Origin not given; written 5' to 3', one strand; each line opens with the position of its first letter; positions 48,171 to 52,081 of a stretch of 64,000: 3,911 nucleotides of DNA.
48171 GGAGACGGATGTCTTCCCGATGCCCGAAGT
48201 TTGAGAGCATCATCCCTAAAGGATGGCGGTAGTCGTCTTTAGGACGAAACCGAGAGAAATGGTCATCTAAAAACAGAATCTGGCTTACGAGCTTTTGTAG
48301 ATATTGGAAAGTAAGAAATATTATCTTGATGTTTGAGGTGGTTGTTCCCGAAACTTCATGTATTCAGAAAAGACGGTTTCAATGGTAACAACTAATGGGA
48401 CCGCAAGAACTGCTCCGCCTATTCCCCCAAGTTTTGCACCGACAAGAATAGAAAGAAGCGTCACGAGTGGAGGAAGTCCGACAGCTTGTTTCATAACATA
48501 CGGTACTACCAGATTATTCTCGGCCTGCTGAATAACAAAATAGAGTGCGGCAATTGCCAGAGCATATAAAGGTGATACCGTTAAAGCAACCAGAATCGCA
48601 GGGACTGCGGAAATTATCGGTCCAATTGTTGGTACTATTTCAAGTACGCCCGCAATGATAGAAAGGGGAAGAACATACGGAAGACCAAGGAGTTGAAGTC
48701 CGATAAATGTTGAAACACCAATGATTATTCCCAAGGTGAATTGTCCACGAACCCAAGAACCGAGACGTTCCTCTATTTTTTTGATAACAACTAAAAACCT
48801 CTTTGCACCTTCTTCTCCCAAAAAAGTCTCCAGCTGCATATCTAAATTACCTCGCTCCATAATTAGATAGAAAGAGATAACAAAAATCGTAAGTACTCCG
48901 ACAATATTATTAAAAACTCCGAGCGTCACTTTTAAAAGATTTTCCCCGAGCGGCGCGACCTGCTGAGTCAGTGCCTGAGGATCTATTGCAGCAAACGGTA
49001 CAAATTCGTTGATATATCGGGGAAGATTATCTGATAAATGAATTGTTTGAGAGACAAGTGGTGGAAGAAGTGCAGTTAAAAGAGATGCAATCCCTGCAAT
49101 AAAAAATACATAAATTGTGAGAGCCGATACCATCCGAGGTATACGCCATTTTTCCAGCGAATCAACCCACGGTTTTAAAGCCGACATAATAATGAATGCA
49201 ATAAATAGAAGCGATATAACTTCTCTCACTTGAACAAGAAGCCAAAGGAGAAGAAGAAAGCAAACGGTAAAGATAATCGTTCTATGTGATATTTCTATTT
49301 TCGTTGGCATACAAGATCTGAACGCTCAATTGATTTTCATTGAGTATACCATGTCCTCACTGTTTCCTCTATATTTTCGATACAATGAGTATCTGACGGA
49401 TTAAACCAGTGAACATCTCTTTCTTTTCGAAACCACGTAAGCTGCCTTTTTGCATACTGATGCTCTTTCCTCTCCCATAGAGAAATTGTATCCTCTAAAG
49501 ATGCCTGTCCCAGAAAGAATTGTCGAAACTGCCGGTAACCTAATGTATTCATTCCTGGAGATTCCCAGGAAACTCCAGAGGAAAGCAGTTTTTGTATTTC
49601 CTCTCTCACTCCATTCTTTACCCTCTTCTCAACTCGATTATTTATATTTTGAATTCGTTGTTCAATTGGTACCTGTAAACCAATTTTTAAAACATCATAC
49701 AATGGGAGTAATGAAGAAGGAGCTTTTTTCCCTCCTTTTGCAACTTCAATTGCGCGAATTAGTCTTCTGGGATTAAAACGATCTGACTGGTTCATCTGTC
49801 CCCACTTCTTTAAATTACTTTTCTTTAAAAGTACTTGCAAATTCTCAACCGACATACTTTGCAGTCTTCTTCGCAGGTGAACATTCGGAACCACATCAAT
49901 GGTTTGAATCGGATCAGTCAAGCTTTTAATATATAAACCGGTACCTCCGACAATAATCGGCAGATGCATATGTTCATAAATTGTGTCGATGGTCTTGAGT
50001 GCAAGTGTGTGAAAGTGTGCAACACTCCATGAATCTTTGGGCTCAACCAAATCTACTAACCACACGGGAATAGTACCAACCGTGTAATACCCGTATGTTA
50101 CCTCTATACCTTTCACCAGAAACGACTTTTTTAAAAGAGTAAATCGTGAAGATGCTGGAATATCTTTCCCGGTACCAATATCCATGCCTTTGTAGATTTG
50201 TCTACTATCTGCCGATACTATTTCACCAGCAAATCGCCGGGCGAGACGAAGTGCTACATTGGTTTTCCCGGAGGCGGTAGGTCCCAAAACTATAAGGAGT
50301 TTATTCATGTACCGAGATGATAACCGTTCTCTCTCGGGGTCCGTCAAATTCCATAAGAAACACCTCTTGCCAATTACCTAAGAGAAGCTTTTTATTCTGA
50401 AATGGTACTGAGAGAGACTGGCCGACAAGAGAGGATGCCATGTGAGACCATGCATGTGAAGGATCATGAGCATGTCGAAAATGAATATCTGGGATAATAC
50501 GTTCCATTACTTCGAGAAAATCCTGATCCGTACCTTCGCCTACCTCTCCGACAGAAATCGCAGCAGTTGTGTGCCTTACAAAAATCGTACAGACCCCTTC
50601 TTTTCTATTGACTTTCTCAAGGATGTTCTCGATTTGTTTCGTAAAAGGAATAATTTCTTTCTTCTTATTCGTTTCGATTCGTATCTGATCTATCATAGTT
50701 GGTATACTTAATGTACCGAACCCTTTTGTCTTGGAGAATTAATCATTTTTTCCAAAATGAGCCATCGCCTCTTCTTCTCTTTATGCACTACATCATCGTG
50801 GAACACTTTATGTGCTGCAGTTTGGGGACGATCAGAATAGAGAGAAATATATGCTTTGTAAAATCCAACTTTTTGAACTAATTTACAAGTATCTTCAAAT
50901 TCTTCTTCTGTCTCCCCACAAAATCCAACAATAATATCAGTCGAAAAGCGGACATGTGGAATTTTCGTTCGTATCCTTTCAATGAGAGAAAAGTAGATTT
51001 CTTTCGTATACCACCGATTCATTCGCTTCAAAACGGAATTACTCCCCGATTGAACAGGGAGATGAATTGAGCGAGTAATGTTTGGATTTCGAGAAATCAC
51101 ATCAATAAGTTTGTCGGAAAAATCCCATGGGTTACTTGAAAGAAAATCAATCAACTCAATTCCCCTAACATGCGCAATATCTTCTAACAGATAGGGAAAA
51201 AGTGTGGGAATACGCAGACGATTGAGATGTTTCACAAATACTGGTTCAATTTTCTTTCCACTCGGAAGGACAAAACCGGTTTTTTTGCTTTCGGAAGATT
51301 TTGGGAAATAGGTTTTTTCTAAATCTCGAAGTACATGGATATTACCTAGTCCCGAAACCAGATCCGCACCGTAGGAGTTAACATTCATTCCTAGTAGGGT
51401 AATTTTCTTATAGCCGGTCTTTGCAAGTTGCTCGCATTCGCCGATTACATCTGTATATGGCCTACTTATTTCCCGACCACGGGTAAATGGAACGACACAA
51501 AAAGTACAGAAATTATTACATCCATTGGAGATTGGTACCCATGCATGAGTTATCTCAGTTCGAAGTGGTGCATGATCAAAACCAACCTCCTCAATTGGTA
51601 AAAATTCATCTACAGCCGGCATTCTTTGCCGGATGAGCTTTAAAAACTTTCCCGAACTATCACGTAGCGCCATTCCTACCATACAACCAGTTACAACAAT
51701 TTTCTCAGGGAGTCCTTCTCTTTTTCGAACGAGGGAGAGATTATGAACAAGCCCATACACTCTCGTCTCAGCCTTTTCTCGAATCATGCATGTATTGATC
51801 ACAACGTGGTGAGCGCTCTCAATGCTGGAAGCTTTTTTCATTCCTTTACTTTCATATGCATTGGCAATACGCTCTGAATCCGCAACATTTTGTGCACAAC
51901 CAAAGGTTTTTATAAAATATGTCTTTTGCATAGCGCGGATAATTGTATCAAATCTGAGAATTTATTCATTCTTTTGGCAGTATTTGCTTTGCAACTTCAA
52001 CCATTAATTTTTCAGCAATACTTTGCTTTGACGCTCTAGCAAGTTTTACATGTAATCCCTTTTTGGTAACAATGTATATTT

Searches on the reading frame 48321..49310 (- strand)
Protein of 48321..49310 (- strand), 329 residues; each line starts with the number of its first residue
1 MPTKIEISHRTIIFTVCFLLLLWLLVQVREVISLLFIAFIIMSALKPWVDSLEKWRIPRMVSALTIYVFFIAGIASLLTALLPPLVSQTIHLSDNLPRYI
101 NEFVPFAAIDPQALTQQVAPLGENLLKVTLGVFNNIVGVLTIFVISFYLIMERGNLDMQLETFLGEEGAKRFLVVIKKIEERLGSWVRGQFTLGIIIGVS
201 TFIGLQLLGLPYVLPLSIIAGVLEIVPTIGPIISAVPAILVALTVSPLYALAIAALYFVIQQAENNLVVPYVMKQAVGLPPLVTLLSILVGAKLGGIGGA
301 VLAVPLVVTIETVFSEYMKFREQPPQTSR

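Call 41: search_protein_families(library=ncbifam, proteins=[window:48321-49310:-], max_evalue=1e-10)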
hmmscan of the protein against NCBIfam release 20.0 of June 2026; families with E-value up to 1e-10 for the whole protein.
window:48321-49310:- (329 aa): 3 families
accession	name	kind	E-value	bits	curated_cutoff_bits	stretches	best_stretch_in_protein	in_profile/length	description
TIGR02872.1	spore_ytvI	equivalog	6.4e-27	94.9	198.15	1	113-313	131-335/341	sporulation integral membrane protein YtvI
NF045801.1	efflux_ABUW_0982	equivalog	7.9e-23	81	675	1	134-313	156-339/392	chloramphenicol efflux transporter CxpE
NF008930.0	PRK12287.1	subfamily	1e-12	48.3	318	1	20-312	22-323/344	AI-2E family transporter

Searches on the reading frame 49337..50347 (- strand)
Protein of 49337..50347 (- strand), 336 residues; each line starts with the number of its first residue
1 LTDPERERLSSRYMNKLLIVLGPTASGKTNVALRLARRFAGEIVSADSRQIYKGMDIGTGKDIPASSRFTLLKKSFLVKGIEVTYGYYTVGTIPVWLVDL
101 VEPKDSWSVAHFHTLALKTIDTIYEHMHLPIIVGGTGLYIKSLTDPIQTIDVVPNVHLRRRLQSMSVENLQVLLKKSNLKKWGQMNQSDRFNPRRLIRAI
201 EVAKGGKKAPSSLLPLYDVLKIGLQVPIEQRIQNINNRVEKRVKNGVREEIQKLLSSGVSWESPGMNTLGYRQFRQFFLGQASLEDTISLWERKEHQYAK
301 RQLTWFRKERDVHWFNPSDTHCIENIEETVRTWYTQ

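Call 41: search_protein_families(library=ncbifam, proteins=[window:49337-50347:-], max_evalue=1e-10)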
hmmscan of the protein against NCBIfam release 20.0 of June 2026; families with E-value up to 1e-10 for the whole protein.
window:49337-50347:- (336 aa): 1 family
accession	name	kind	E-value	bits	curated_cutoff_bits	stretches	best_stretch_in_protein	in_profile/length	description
TIGR00174.1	miaA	equivalog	3.8e-57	193.8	148.65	2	92-319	53-287/288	tRNA (adenosine(37)-N6)-dimethylallyltransferase MiaA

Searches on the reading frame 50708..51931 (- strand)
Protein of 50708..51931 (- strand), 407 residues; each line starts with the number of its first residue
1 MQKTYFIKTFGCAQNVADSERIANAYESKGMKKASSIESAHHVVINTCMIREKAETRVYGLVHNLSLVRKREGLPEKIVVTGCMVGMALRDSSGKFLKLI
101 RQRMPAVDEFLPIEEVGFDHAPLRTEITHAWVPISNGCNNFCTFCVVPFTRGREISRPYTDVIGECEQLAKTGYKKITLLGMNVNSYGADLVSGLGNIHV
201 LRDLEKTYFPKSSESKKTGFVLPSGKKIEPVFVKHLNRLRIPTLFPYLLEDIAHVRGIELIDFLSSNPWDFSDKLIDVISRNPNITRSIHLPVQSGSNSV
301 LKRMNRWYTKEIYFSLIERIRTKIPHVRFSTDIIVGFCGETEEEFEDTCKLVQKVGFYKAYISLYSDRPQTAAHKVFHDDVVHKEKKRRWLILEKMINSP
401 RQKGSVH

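Call 41: search_protein_families(library=ncbifam, proteins=[window:50708-51931:-], max_evalue=1e-10)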
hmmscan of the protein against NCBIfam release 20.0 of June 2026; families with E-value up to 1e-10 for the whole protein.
window:50708-51931:- (407 aa): 9 families
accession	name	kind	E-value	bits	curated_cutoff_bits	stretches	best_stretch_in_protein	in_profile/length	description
TIGR00089.1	TIGR00089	subfamily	2.5e-99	333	251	2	245-399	208-361/429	MiaB/RimO family radical SAM methylthiotransferase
TIGR01574.1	miaB-methiolase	equivalog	5.8e-97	325.4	355.3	3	245-401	215-370/437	tRNA (N6-isopentenyl adenosine(37)-C2)-methylthiotransferase MiaB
NF010916.0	PRK14336.1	equivalog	5.2e-78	262.6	606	2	248-396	196-344/418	tRNA (N6-isopentenyl adenosine(37)-C2)-methylthiotransferase MiaB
TIGR01579.1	MiaB-like-C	equivalog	5.6e-70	236.7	357.05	2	245-398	208-360/416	tRNA (N(6)-L-threonylcarbamoyladenosine(37)-C(2))-methylthiotransferase MtaB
TIGR01578.1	MiaB-like-B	hypoth_equivalog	1.1e-56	192.4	314.7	2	271-395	229-350/421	tRNA (N(6)-L-threonylcarbamoyladenosine(37)-C(2))-methylthiotransferase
TIGR01125.1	TIGR01125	equivalog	1.4e-53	182.5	356.95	2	7-193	4-201/432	30S ribosomal protein S12 methylthiotransferase RimO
TIGR04014.1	B12_SAM_MJ_0865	equivalog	1.3e-16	60.4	360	0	272-373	257-354/434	methyl-coenzyme M reductase glutamine C-methyltransferase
TIGR04013.1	B12_SAM_MJ_1487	hypoth_equivalog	1.4e-14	53.8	251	0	275-365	256-343/382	TIGR04013 family B12-binding domain/radical SAM domain-containing protein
TIGR04479.1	bcpD_PhpK_rSAM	subfamily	8e-11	41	600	0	288-355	344-409/504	PhpK family radical SAM P-methyltransferase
